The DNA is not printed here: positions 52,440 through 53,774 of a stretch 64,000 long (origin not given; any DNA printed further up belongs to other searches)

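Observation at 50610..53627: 1005-aa surface protein: seven tandem Gloeo_Verruco-like repeats (likely beta-propeller) joined by a (PE)n stalk to a 4-TM module carrying two carboxypeptidase-regulatory-like domains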

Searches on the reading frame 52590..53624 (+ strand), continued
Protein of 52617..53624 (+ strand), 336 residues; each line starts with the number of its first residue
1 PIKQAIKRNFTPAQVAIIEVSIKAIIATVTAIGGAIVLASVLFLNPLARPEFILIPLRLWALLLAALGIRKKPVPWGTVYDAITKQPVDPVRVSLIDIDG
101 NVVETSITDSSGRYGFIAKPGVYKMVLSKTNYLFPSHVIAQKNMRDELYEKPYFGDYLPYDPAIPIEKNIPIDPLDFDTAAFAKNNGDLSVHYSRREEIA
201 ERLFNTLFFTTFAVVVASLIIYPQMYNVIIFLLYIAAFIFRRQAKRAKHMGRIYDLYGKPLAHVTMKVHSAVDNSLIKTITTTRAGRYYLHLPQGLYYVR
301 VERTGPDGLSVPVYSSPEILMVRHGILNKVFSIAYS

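Call 41: fold_search(model_id=the predicted structure, library=pdb)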
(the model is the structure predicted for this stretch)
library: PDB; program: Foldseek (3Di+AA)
matches with E <= 10: 743; with E <= 0.001: 3
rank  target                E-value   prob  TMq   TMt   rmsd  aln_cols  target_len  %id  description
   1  10ps                  1.9e-04  1.00  0.19  0.12  13.8       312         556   11  Crystal structure of SdrD A2-A3-B1-B2 domains from Staphylococcus aureus JH1 (released 2026-02-11)
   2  9c7u_B                4.1e-04  1.00  0.19  0.31  14.3       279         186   10  Structure of the human truncated BOS complex in GDN (released 2024-08-21)
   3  8qox_B                8.6e-04  0.99  0.19  0.16  15.2       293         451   13  Two-component assembly of SlaA and SlaB S-layer proteins of Sulfolobus acidocaldarius (released 2024-02-21)
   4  6fwv_B                1.3e-03  0.99  0.20  0.14  13.3       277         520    9  The Bacillus anthracis TIE protein (released 2018-08-08)
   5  2h0e_A                2.0e-03  1.00  0.17  0.43   5.2       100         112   20  Crystal Structure of PucM in the absence of substrate (released 2006-06-27)
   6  9yh9_A                2.0e-03  1.00  0.15  0.27   8.9       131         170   16  Crystal structure of a phage catechol 1,2-dioxygenase identified from a soil metagenomic survey (released 2025-10-08)
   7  6fwv_A                2.0e-03  1.00  0.21  0.15  13.2       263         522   10  The Bacillus anthracis TIE protein (released 2018-08-08)
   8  5ek8                  2.2e-03  1.00  0.17  0.09   6.6       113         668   15  Crystal structure of a 9R-lipoxygenase from Cyanothece PCC8801 at 2.7 Angstroms (released 2015-12-23)
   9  3e8v                  2.7e-03  1.00  0.18  0.62   4.2        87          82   22  Crystal structure of a possible transglutaminase-family protein proteolytic fragment from Bacteroides fragilis (released 2008-09-02)
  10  9yh9_B                3.3e-03  1.00  0.16  0.27   9.1       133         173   16  Crystal structure of a phage catechol 1,2-dioxygenase identified from a soil metagenomic survey (released 2025-10-08)
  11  2h0e_B                4.2e-03  1.00  0.18  0.46   5.0        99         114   19  Crystal Structure of PucM in the absence of substrate (released 2006-06-27)
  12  2nsm                  4.4e-03  1.00  0.16  0.14   6.9        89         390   22  Crystal structure of the human carboxypeptidase N (Kininase I) catalytic domain (released 2007-04-24)
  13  4v4c_B                5.2e-03  1.00  0.17  0.20   5.0        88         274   17  Crystal Structure of Pyrogallol-Phloroglucinol Transhydroxylase from Pelobacter acidigallici (released 2014-07-09)
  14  3mn8_C                5.2e-03  1.00  0.16  0.14   7.2        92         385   22  Structure of Drosophila melanogaster carboxypeptidase D isoform 1B short (released 2010-07-28)
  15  8uw4_A                6.2e-03  1.00  0.17  0.42   6.0       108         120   18  Crystal structure of hydroxyisourate hydrolase from Herbaspirillum seropedicae (released 2024-01-31)
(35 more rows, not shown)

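Call 51: search_protein_families(library=ncbifam, proteins=[L011:6000-9020:+, L012:5694-9017:+, L017:5480-8569:+, L034:822-3746:+, P0137], max_evalue=0.001)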
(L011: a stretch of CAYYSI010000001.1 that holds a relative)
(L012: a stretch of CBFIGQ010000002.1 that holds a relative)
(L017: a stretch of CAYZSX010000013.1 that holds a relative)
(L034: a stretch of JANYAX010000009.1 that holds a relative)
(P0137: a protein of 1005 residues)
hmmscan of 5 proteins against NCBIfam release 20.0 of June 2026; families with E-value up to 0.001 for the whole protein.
L011:6000-9020:+ (1007 aa): 3 families
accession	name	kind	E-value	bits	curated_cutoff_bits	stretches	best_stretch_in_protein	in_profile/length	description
TIGR03803.2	Gloeo_Verruco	domain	1.5e-72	239.1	44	6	249-300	1-49/50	choice-of-anchor tandem repeat GloVer-containing protein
TIGR04183.1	Por_Secre_tail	domain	0.00013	21.9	23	0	757-803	15-62/72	T9SS type A sorting domain-containing protein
NF047446.1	barrel_OmpL47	domain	0.00021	21.7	40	0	551-593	26-67/68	OmpL47-type beta-barrel domain-containing protein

L012:5694-9017:+ (1108 aa): 3 families
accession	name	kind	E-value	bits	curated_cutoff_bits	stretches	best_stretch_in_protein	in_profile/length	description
TIGR03803.2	Gloeo_Verruco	domain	8.5e-42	140.7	44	5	69-107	13-50/50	choice-of-anchor tandem repeat GloVer-containing protein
TIGR04183.1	Por_Secre_tail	domain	2.4e-06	27.4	23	1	855-905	12-63/72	T9SS type A sorting domain-containing protein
NF058648.1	ECF_sub_HI1622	equivalog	0.00014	21.9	100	0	862-898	40-78/180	NikL family nickel/cobalt ECF transporter subunit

L017:5480-8569:+ (1030 aa): 2 families
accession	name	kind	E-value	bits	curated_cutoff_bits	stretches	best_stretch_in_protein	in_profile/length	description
TIGR03803.2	Gloeo_Verruco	domain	1.4e-39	133.6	44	4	167-218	1-50/50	choice-of-anchor tandem repeat GloVer-containing protein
TIGR04183.1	Por_Secre_tail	domain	5e-05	23.2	23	0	778-826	13-62/72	T9SS type A sorting domain-containing protein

L034:822-3746:+ (975 aa): 2 families
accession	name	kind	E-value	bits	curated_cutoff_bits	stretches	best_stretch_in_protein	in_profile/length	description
TIGR03803.2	Gloeo_Verruco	domain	1.2e-66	220.3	44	6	48-95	1-47/50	choice-of-anchor tandem repeat GloVer-containing protein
NF040485.1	ZirU_fam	subfamily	1.6e-10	41.5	100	1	389-479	18-115/210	ZirU family protein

P0137 (1005 aa): 3 families
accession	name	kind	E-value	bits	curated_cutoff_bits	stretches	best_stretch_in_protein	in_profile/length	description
TIGR03803.2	Gloeo_Verruco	domain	1.5e-72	239.2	44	6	247-298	1-49/50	choice-of-anchor tandem repeat GloVer-containing protein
TIGR04183.1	Por_Secre_tail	domain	0.00013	21.9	23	0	755-801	15-62/72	T9SS type A sorting domain-containing protein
NF047446.1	barrel_OmpL47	domain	0.0002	21.7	40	0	549-591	26-67/68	OmpL47-type beta-barrel domain-containing protein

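Call 52: search_protein_families(library=pfam, alignment_id=A3, max_evalue=0.00001)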
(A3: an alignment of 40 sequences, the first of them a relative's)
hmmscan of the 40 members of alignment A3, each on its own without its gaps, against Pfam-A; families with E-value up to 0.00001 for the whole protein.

A. member 1, P0139 (680 aa): 2 families
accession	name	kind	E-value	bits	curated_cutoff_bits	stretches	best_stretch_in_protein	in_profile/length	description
PF13620.12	CarboxypepD_reg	-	2.9e-13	50.4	32.3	1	424-480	4-60/82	Carboxypeptidase regulatory-like domain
PF13715.12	CarbopepD_reg_2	-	2.9e-09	37.3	32.2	0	424-489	3-65/88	CarboxypepD_reg-like domain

B. families by the number of members that match (of 40 scanned): 41 families (the first 25 are shown)
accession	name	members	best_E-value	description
PF13620.12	CarboxypepD_reg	32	2.6e-15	Carboxypeptidase regulatory-like domain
PF13715.12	CarbopepD_reg_2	17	1e-09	CarboxypepD_reg-like domain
PF17210.9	SdrD_B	5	4.1e-12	SdrD B-like domain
PF00041.27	fn3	2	9.3e-51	Fibronectin type III domain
PF23197.1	IG_AIR9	2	9.9e-50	AIR9 A9 domain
PF01436.27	NHL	2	2.6e-35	NHL repeat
PF07679.22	I-set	2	3e-14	Immunoglobulin I-set domain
PF08450.18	SGL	2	2.9e-13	SMP-30/Gluconolactonase/LRE-like region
PF13927.12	Ig_3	2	4.3e-09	Immunoglobulin domain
PF16656.11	Pur_ac_phosph_N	2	7e-09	Purple acid Phosphatase, N-terminal domain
PF25390.1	WD40_RLD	1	9.6e-248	RCC1-like domain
PF00415.24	RCC1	1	2.5e-154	Regulator of chromosome condensation (RCC1) repeat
PF13540.12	RCC1_2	1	3.7e-107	Regulator of chromosome condensation (RCC1) repeat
PF16403.11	Bact_surface_Ig-like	1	1.9e-61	Bacterial surface protein, Ig-like domain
PF15902.12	Sortilin-Vps10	1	3.9e-39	Sortilin, neurotensin receptor 3,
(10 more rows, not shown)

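Call 61: search_protein_families(library=pfam, proteins=[L087:6468-7097:+, L068:4162-5022:+, L027:4609-6876:+, L082:3338-4672:+, L023:6548-7072:-], max_evalue=0.001)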
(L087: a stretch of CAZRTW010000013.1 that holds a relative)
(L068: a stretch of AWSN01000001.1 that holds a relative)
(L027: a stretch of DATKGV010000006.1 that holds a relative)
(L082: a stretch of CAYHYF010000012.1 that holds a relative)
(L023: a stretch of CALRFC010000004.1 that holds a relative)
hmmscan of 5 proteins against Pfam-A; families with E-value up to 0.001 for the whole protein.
L087:6468-7097:+ (210 aa): 1 family
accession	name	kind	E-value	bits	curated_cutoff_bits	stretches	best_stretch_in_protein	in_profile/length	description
PF02163.28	Peptidase_M50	-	4.9e-18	65.7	27.2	2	9-113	2-100/221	Peptidase family M50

L068:4162-5022:+ (287 aa): 1 family
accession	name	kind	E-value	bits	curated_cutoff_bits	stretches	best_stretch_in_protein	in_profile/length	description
PF00753.33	Lactamase_B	-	2.8e-14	54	22.7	1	40-242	2-195/196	Metallo-beta-lactamase superfamily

L027:4609-6876:+ (756 aa): 1 family
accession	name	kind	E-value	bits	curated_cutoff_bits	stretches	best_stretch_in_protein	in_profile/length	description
PF13884.11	Peptidase_S74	-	9.1e-14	51.9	22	1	524-586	1-57/58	Chaperone of endosialidase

L082:3338-4672:+ (445 aa): 2 families
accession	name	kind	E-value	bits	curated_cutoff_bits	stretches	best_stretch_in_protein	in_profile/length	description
PF03772.21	Competence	-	5e-46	157.7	23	1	180-443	1-267/270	Competence protein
PF13567.11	DUF4131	-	6.5e-12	45.9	31.6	1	15-135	27-158/165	Domain of unknown function (DUF4131)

L023:6548-7072:- (174 aa): 0 families

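Call 64: search_solved_structures(query=A1, max_evalue=1)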
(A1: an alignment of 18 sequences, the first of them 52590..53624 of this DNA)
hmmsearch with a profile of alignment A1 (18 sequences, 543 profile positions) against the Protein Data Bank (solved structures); distinct sequences matched with E-value up to 1: 6.
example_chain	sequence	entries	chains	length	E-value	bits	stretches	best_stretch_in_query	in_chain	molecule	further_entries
1uwy_A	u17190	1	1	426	1.4e-06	30.9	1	457-522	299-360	CARBOXYPEPTIDASE M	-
9c7v_B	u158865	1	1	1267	0.0065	18.8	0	293-335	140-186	BOS complex subunit NOMO2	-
1g0y_R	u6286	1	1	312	0.1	14.9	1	461-511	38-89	INTERLEUKIN-1 RECEPTOR, TYPE I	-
1itb_B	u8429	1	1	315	0.11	14.8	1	461-511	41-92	TYPE 1 INTERLEUKIN-1 RECEPTOR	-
1ira_Y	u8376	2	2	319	0.11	14.8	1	461-511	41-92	INTERLEUKIN-1 RECEPTOR | Interleukin-1 receptor type 1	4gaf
4dep_B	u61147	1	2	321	0.11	14.8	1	461-511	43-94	Interleukin-1 receptor type 1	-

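Call 70: search_protein_families(library=pfam, proteins=[P0196, P0266, P0164], max_evalue=0.001)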
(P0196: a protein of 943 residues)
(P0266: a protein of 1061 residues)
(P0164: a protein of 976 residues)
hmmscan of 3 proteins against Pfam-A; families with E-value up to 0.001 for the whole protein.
P0196 (943 aa): 6 families
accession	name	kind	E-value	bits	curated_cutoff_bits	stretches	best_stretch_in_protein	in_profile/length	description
PF02518.31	HATPase_c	-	9.3e-28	97.3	26.4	1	832-942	2-110/111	Histidine kinase-, DNA gyrase B-, and HSP90-like ATPase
PF13620.12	CarboxypepD_reg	-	9.9e-13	48.7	32.3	1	420-476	4-60/82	Carboxypeptidase regulatory-like domain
PF00512.31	HisKA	-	3.3e-08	33.9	26.9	1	728-783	11-63/66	His Kinase A (phospho-acceptor) domain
PF13715.12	CarbopepD_reg_2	-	4.4e-07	30.3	32.2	0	420-476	3-56/88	CarboxypepD_reg-like domain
PF14501.12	HATPase_c_5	-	5.5e-05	23.5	22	1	835-931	5-94/102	GHKL domain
PF17210.9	SdrD_B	-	0.0001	22.9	29.7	0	429-481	22-75/112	SdrD B-like domain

P0266 (1061 aa): 2 families
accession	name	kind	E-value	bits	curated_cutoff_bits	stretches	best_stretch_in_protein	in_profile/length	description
PF13620.12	CarboxypepD_reg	-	2.3e-10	41.1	32.3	1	670-725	2-57/82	Carboxypeptidase regulatory-like domain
PF17210.9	SdrD_B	-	0.00071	20.2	29.7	0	683-736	24-78/112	SdrD B-like domain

P0164 (976 aa): 3 families
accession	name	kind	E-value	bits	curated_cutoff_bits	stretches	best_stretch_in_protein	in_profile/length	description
PF13620.12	CarboxypepD_reg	-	6.5e-09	36.5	32.3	1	635-690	4-59/82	Carboxypeptidase regulatory-like domain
PF13290.12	CHB_HEX_C_1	-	8.3e-09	35.7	22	1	159-227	1-67/67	Chitobiase/beta-hexosaminidase C-terminal domain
PF13287.12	Fn3_assoc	-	5.1e-08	33.3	23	1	170-230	1-59/59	Fn3 associated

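Call 73: list_cluster_members(proteins=[P0196])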
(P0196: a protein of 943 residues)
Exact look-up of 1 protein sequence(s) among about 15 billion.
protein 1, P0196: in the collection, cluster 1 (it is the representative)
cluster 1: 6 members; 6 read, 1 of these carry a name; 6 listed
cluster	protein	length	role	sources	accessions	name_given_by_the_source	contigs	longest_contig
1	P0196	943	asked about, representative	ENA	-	-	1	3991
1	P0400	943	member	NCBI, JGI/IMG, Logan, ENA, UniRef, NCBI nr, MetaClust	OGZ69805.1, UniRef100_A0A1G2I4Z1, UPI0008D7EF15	MAG: hypothetical protein A3D35_00865 [Candidatus Staskawiczbacteria bacterium ... | histidine kinase n=1 Tax=Candidatus Staskawiczbacteria bacterium ... | status=active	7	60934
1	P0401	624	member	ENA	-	-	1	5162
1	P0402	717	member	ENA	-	-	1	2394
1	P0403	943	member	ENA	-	-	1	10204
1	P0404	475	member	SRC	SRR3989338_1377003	-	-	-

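Call 74: find_encoding_contigs(protein=P0196, flank=6000, max_places=4)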
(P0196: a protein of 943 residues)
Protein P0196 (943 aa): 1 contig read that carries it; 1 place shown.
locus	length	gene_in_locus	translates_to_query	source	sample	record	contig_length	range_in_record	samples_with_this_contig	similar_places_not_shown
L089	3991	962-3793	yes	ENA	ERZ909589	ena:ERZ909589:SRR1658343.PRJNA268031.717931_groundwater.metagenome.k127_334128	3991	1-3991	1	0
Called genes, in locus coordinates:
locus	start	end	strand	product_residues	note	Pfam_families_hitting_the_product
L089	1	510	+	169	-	?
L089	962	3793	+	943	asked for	PF13620:CarboxypepD_reg, PF13715:CarbopepD_reg_2 (faint), PF00512:HisKA, PF02518:HATPase_c, PF14501:HATPase_c_5 (faint)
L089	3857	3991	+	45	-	?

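Call 76: find_encoding_contigs(protein=P0400, flank=7000, max_places=3)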
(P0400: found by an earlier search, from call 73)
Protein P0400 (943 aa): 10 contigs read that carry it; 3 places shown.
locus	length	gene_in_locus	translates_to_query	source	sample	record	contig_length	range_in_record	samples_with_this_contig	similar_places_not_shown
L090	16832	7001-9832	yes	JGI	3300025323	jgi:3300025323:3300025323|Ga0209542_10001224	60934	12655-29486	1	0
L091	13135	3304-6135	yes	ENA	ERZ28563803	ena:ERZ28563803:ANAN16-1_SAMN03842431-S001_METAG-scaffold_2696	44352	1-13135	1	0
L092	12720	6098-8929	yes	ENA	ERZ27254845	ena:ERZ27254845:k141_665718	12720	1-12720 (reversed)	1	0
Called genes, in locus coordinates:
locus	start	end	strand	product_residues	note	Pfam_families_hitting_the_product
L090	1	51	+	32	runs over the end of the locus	-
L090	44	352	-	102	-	PF22296:bAvd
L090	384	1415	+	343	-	PF00078:RVT_1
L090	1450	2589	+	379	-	PF01702:TGT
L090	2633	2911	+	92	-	PF18898:DUF5654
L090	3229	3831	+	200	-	PF00081:Sod_Fe_N, PF02777:Sod_Fe_C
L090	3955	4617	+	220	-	-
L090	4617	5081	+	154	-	PF00588:SpoU_methylase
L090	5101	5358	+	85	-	PF18893:DUF5652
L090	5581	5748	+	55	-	PF18930:DUF5679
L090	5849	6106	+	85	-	PF02201:SWIB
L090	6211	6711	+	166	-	PF00334:NDK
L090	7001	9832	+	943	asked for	PF14501:HATPase_c_5 (faint), PF13620:CarboxypepD_reg, PF13715:CarbopepD_reg_2 (faint), PF00512:HisKA, PF02518:HATPase_c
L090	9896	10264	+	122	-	PF00072:Response_reg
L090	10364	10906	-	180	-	-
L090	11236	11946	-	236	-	-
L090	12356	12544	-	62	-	-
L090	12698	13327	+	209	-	PF02163:Peptidase_M50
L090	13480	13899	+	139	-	PF00164:Ribosom_S12_S23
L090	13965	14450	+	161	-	PF00177:Ribosomal_S7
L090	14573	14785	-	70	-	-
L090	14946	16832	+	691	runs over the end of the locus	PF00009:GTP_EFTU, PF03144:GTP_EFTU_D2, PF22042:EF-G_D2, PF14492:EFG_III, PF16658:RF3_C, PF03764:EFG_IV, PF00679:EFG_C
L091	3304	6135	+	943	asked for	PF14501:HATPase_c_5 (faint), PF13620:CarboxypepD_reg, PF13715:CarbopepD_reg_2 (faint), PF00512:HisKA, PF02518:HATPase_c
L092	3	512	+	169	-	?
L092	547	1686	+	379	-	PF01702:TGT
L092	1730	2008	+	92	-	PF18898:DUF5654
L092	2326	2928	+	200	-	PF00081:Sod_Fe_N, PF02777:Sod_Fe_C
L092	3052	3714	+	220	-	-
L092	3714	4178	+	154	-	PF00588:SpoU_methylase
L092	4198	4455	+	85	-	PF18893:DUF5652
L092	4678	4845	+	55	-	PF18930:DUF5679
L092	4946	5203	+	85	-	PF02201:SWIB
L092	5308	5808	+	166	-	PF00334:NDK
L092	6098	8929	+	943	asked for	PF14501:HATPase_c_5 (faint), PF13620:CarboxypepD_reg, PF13715:CarbopepD_reg_2 (faint), PF00512:HisKA, PF02518:HATPase_c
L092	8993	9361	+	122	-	PF00072:Response_reg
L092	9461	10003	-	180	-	-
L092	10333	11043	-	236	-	-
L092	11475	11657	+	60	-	-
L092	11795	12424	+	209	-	PF02163:Peptidase_M50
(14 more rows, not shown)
